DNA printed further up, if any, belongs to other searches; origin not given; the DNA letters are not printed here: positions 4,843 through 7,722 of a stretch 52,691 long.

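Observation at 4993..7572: Two paralogous membrane-anchored TraD/VirD4-like ATPase modules, one fused and one split, with no other secretion apparatus in view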

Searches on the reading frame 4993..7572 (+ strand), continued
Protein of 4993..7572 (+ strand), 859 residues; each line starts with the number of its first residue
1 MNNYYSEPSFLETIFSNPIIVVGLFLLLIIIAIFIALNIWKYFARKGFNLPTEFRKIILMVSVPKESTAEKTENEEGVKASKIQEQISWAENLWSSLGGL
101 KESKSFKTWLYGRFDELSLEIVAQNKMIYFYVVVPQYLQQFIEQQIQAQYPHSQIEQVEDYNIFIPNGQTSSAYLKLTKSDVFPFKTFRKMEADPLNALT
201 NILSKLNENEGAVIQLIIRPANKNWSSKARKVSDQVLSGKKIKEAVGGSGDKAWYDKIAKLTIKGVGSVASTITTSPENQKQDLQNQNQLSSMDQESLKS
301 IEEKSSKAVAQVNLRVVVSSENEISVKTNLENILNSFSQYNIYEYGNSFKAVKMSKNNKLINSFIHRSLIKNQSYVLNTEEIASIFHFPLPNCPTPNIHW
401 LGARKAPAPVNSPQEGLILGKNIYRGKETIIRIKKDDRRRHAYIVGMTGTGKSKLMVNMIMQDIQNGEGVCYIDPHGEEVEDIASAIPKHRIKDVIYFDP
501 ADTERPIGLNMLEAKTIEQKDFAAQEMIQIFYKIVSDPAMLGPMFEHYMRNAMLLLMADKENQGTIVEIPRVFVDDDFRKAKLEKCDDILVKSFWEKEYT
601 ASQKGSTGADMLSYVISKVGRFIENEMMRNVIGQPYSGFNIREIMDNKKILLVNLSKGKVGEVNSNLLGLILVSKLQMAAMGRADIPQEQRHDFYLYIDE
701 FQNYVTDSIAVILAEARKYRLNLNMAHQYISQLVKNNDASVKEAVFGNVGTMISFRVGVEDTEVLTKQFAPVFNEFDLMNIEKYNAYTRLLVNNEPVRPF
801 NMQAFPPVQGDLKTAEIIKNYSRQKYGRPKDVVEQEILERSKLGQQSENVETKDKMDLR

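Call 42: find_encoding_contigs(protein=P0365, flank=7000, max_places=1)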
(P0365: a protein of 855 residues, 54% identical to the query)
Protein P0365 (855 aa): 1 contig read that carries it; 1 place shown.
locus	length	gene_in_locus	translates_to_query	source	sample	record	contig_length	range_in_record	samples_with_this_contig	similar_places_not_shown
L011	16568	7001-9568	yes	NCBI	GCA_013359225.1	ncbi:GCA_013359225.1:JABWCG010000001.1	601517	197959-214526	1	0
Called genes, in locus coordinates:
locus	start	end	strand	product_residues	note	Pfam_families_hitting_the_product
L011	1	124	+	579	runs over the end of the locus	PF03717:PBP_dimer, PF00905:Transpeptidase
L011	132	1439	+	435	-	PF08245:Mur_ligase_M, PF02875:Mur_ligase_C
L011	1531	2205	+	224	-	PF01066:CDP-OH_P_transf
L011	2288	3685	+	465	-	PF01406:tRNA-synt_1e, PF09334:tRNA-synt_1g (faint)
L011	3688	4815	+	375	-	PF06925:MGDG_synth, PF00534:Glycos_transf_1, PF04101:Glyco_tran_28_C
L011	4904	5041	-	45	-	-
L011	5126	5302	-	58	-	-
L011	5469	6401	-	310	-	PF01544:CorA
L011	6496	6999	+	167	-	-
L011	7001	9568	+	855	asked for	PF26449:DUF8128, PF02534:T4SS-DNA_transf, PF01935:DUF87 (weak), PF10412:TrwB_AAD_bind, PF12696:TraG-D_C (weak)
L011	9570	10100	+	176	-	-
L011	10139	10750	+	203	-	-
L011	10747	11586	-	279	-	PF17827:PrmC_N, PF05175:MTS, PF06325:PrmA, PF12847:Methyltransf_18, PF08241:Methyltransf_11, PF08242:Methyltransf_12, PF13649:Methyltransf_25, PF13847:Methyltransf_31, +2 more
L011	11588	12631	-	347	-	PF03462:PCRF, PF00472:RF-1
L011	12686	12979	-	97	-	PF01197:Ribosomal_L31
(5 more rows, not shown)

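Call 50: predict_structure(alignment_id=A2)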
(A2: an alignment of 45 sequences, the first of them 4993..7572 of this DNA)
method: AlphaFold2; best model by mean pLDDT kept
length: 859 residues; sequences in the alignment: 45
mean_pLDDT: 82.1   pTM: 0.70
mean pLDDT of the five models: 82.1, 82.1, 81.2, 80.4, 80.2
residues with pLDDT >= 90: 265; 70-90: 478; 50-70: 63; < 50: 53
segments of 3 or more residues with pLDDT < 50: 1-5, 67-75, 263-286, 846-859
pLDDT, mean of each block of 10 residues (from residue 1): 49 70 87 87 74 83 63 53 85 83 74 85 91 90 88 84 89 90 88 87 90 93 83 82 69 52 43 37 50 81 87 94 93 91 80 81 88 89 90 74 75 91 86 89 89 92 94 91 93 95 93 87 88 76 83 90 86 86 89 87 65 70 83 90 94 91 88 89 86 92 79 78 89 79 80 90 87 84 90 90 86 93 94 88 56 40
secondary structure, 60 per line:
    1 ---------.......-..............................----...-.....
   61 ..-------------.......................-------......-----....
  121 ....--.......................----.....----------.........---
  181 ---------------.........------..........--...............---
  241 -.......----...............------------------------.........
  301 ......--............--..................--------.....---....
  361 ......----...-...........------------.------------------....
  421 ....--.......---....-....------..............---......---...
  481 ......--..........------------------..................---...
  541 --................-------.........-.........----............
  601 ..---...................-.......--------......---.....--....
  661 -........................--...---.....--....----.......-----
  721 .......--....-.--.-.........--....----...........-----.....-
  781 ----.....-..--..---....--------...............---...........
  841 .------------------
elements in order (helices of 4 or more, strands of 3 or more residues): H10-16 H18-47 E56-62 H76-98 H106-111 E117-124 E127-135 H136-149 E154-158 E169-177 H196-204 E211-220 H223-237 H242-248 H253-267 H292-306 E309-320 H323-340 E349-353 H357-366 E375-378 H379-385 E417-424 E427-433 H437-440 E442-445 H452-465 E469-474 H478-486 H489-494 E495-498 H517-534 H543-558 H566-574 H576-584 H589-602 H606-624 H626-632 H641-646 E650-654 H657-660 H662-685 E694-698 H701-704 H709-715 E721-727 H730-733 H740-748 E751-754 H759-769 H775-779 E785-789 E800-803 H812-826 H830-841
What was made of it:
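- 5041..5115 (+): Single TM helix of the fused protein (residues 17-41). AF2 models helix 18-47 (call 50).
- On Type IV coupling protein (VirD4/TrwB/TraD/TraG): The AF2 model has a helical block at residues 517-646 between the motifs (call 50).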

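Call 55: fold_search(model_id=the predicted structure, library=pdb)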
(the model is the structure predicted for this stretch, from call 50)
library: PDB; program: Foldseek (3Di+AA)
matches with E <= 10: 842; with E <= 0.001: 98
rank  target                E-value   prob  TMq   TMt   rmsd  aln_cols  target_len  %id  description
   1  8rtd_O                7.4e-15  1.00  0.31  0.33  14.4       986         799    9  Stalk-Arches-IMC structure from the fully-assembled R388 type IV secretion system determined by cryo-EM. (released 2024-06-19)
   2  7o42_A                9.0e-15  1.00  0.28  0.26  15.2       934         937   10  TrwK/VirB4unbound trimer of dimers complex (with Hcp1) from the R388 type IV secretion system determined by cryo-EM. (released 2022-06-22)
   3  8rtd_T                9.5e-15  1.00  0.31  0.33  14.4       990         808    9  Stalk-Arches-IMC structure from the fully-assembled R388 type IV secretion system determined by cryo-EM. (released 2024-06-19)
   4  8rtd_P                1.8e-14  1.00  0.29  0.33  16.2       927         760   10  Stalk-Arches-IMC structure from the fully-assembled R388 type IV secretion system determined by cryo-EM. (released 2024-06-19)
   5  8rtd_g                2.3e-14  1.00  0.30  0.34  14.4       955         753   10  Stalk-Arches-IMC structure from the fully-assembled R388 type IV secretion system determined by cryo-EM. (released 2024-06-19)
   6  1e9s_L                1.0e-12  1.00  0.35  0.64   5.3       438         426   17  Bacterial conjugative coupling protein TrwBdeltaN70. Unbound monoclinic form. (released 2001-02-06)
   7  1e9s_I                1.1e-12  1.00  0.34  0.64   5.2       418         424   17  Bacterial conjugative coupling protein TrwBdeltaN70. Unbound monoclinic form. (released 2001-02-06)
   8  7o43_A                1.1e-12  1.00  0.29  0.32  16.2       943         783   10  TrwK/VirB4unbound dimer complex from R388 type IV secretion system determined by cryo-EM. (released 2022-06-22)
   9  1e9s_D                1.2e-12  1.00  0.35  0.66   6.7       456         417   16  Bacterial conjugative coupling protein TrwBdeltaN70. Unbound monoclinic form. (released 2001-02-06)
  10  1e9s_F                1.6e-12  1.00  0.34  0.63   6.0       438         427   16  Bacterial conjugative coupling protein TrwBdeltaN70. Unbound monoclinic form. (released 2001-02-06)
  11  1e9s_M                1.7e-12  1.00  0.34  0.63   5.5       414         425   17  Bacterial conjugative coupling protein TrwBdeltaN70. Unbound monoclinic form. (released 2001-02-06)
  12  1e9s_A                1.7e-12  1.00  0.35  0.64   5.5       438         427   17  Bacterial conjugative coupling protein TrwBdeltaN70. Unbound monoclinic form. (released 2001-02-06)
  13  1gl6_B                2.3e-12  1.00  0.35  0.65   5.4       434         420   17  Plasmid coupling protein TrwB in complex with the non-hydrolysable GTP analogue GDPNP (released 2002-05-16)
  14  1e9s_B                2.7e-12  1.00  0.34  0.65   5.1       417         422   18  Bacterial conjugative coupling protein TrwBdeltaN70. Unbound monoclinic form. (released 2001-02-06)
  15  1e9s_E                2.7e-12  1.00  0.34  0.64   5.5       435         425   16  Bacterial conjugative coupling protein TrwBdeltaN70. Unbound monoclinic form. (released 2001-02-06)
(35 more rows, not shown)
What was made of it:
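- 5155..6192 (+): DUF8128 domain of the fused protein (about residues 55-400). The full-length Foldseek alignment to TrwK/VirB4 spans 930-990 columns (call 55).
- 6283..7518 (+): T4CP-type nucleotide-binding domain with a helical insert (about residues 431-842). Walker A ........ lies at 6328-6351. Foldseek to TrwB gives TMt 0.64-0.67 (call 55).
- On Type IV coupling protein (VirD4/TrwB/TraD/TraG): Foldseek to TrwB gives E=1e-12 and TMt 0.64-0.67 (call 55).
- The full-length model's best hits are full-length TrwK over 930-990 columns (E=7e-15), ahead of TrwB (call 55).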

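Call 59: search_solved_structures(query=A2, max_evalue=1)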
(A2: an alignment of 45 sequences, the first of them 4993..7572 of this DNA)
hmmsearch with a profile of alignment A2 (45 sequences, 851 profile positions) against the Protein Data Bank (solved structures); distinct sequences matched with E-value up to 1: 10.
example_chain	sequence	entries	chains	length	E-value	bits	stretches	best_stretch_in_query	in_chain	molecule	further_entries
1gl6_A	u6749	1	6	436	3.1e-06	28.7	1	425-474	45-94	ATPASE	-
1e9r_A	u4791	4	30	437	3.1e-06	28.7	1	425-474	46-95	CONJUGAL TRANSFER PROTEIN TRWB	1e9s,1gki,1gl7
6sz9_A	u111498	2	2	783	4.1e-05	25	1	422-481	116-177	IcmO (DotL)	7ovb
9x1l_A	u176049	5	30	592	0.0059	17.9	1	429-475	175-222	DNA helicase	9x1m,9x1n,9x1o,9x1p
2kjq_A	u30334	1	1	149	0.0084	17.4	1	423-468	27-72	DnaA-related protein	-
4d2i_A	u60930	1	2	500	0.043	15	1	419-477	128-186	HERA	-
2dpy_A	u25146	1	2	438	0.19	12.8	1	438-497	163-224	Flagellum-specific ATP synthase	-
5b0o_A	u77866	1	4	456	0.21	12.8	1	438-497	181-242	Flagellum-specific ATP synthase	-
4zpx_A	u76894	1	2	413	0.65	11.1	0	427-453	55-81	ATP-dependent protease Lon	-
3tk1_A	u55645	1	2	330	0.74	10.9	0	420-468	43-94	Membrane ATPase/protein kinase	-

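Call 80: find_encoding_contigs(protein=P0380, flank=4000, max_places=1)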
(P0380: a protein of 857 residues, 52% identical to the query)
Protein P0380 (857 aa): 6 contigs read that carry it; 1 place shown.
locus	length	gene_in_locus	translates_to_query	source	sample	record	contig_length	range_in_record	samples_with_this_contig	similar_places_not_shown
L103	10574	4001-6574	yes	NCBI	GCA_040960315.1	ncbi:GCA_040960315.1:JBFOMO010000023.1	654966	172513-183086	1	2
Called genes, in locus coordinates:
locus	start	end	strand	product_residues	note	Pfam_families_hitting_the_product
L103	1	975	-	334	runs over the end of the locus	PF01207:Dus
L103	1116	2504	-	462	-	PF01406:tRNA-synt_1e, PF09334:tRNA-synt_1g (faint), PF23493:CysS_C (weak)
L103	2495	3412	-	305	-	PF01544:CorA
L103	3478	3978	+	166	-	-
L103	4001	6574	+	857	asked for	PF26449:DUF8128, PF02534:T4SS-DNA_transf (faint), PF01935:DUF87, PF10412:TrwB_AAD_bind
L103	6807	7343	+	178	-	-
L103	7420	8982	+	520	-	PF13177:DNA_pol3_delta2, PF13604:AAA_30 (weak), PF00004:AAA, PF13401:AAA_22 (weak), PF22608:DNAX_ATPase_lid (weak)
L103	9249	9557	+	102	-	PF02482:Ribosomal_S30AE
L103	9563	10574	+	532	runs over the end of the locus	PF03023:MurJ, PF01554:MatE (weak)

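Call 81: find_encoding_contigs(protein=P0317, flank=4000, max_places=1)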
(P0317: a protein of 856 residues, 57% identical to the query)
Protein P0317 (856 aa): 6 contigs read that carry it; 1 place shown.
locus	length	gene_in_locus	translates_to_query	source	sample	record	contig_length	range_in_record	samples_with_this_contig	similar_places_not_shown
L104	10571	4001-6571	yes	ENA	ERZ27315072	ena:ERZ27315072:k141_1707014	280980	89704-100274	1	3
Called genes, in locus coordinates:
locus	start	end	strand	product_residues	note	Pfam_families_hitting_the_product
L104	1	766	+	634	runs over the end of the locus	PF00012:HSP70, PF06723:MreB_Mbl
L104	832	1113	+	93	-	PF11950:DUF3467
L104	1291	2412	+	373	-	PF00226:DnaJ, PF01556:DnaJ_C, PF00684:DnaJ_CXXCXGXG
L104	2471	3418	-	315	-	PF01544:CorA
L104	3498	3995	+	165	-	-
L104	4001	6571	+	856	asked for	PF26449:DUF8128, PF02534:T4SS-DNA_transf (weak), PF10412:TrwB_AAD_bind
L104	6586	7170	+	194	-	-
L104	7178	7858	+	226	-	PF01479:S4, PF00849:PseudoU_synth_2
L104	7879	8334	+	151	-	PF00814:TsaD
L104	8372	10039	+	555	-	PF21760:SecD_1st, PF13616:Rotamase_3, PF00639:Rotamase, PF22599:SecDF_P1_head, PF02355:SecD_SecF_C, PF03176:MMPL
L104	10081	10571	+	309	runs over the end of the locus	PF02355:SecD_SecF_C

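Call 82: find_encoding_contigs(protein=P0395, flank=4000, max_places=1)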
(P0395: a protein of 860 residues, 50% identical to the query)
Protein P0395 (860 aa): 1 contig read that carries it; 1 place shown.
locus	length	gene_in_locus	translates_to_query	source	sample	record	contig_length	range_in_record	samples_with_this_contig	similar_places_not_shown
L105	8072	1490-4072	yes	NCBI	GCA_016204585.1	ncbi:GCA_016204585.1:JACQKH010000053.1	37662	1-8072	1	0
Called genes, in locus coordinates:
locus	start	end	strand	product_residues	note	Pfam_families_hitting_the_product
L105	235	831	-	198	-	PF13489:Methyltransf_23, PF07021:MetW, PF13847:Methyltransf_31, PF08241:Methyltransf_11, PF08242:Methyltransf_12, PF13649:Methyltransf_25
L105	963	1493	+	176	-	-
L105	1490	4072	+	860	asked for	PF26449:DUF8128, PF01935:DUF87 (weak), PF02534:T4SS-DNA_transf, PF10412:TrwB_AAD_bind, PF12696:TraG-D_C (weak)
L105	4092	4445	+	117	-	PF18895:T4SS_pilin (weak)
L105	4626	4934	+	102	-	PF00076:RRM_1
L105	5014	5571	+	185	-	-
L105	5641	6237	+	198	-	-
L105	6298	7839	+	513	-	PF05496:RuvB_N (faint), PF13177:DNA_pol3_delta2, PF13604:AAA_30 (weak), PF00004:AAA, PF07728:AAA_5 (weak), PF13401:AAA_22 (weak), PF22608:DNAX_ATPase_lid (weak), PF12169:DNA_pol3_gamma3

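Call 86: search_protein_families(library=padloc, proteins=[window:4993-7572:+], max_evalue=0.01)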
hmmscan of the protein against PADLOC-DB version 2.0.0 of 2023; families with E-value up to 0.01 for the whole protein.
window:4993-7572:+ (859 aa): 5 families
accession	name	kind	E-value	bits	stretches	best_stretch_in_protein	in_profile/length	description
PDLC04140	mad8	-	6.3e-17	60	1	417-767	4-264/314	mads_8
PDLC04103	HerA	-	4.6e-07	26.6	1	440-478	173-211/579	-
PDLC04105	HerA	-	3.2e-05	20.7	1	439-493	166-221/576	-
PDLC01055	HerA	-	0.00049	17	1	430-469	148-187/532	Type III coevolved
PDLC02422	PprDinG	-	0.0024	14.1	1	433-495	188-247/930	-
